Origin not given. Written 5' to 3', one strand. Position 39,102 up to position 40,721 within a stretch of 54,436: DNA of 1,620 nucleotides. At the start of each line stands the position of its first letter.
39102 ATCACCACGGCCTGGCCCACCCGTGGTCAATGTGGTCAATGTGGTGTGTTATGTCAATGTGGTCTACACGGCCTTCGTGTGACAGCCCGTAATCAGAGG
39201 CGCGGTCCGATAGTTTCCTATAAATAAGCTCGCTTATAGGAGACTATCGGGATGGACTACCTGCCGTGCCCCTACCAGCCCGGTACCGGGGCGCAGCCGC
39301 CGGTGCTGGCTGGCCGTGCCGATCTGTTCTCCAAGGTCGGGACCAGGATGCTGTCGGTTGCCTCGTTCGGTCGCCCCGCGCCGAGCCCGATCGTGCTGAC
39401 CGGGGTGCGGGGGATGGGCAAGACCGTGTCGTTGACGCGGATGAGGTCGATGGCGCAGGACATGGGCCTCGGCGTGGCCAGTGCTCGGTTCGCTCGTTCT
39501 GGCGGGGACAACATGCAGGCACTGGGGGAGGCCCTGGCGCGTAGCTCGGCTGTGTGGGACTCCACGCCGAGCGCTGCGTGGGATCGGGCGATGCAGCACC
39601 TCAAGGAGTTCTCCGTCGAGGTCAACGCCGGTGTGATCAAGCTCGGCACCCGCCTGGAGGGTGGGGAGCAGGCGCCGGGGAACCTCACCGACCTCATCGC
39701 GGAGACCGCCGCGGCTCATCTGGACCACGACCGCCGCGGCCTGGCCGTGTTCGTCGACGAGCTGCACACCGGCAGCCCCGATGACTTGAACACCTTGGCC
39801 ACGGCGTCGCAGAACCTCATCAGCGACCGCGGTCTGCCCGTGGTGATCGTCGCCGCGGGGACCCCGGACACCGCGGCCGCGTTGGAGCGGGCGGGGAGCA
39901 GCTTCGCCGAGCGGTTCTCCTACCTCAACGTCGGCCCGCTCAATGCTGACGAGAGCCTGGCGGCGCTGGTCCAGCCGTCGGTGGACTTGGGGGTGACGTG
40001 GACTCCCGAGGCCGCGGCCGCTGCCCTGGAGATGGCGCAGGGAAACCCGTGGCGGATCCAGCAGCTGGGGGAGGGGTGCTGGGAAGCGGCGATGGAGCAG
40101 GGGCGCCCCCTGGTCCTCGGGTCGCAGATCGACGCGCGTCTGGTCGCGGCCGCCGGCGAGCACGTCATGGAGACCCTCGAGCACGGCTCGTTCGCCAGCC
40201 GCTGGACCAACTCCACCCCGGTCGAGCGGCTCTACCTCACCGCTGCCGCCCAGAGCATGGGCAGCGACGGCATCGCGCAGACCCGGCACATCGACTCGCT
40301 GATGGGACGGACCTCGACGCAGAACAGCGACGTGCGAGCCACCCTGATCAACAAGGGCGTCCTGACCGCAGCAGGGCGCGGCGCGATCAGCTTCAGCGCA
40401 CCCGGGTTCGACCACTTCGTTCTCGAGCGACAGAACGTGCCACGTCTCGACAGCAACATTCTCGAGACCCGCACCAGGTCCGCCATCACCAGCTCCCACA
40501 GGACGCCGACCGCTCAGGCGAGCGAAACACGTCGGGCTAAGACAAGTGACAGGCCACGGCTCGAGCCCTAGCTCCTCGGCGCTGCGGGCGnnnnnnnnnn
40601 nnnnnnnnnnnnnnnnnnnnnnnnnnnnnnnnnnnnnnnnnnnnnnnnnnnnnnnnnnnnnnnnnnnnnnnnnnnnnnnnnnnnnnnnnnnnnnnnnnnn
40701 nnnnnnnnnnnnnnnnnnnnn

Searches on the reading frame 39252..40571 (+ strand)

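Call 97: search_protein_families(library=pfam, proteins=[window:39252-40571:+], max_evalue=0.001)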
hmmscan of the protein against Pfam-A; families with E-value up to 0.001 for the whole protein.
window:39252-40571:+ (439 aa): 2 families
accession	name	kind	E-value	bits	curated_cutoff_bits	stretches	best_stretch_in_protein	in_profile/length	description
PF13191.12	AAA_16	-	4.1e-09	37.6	32.6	1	19-199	2-166/167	AAA ATPase domain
PF13401.12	AAA_22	-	2.4e-05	25.1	27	1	46-206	7-125/130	AAA domain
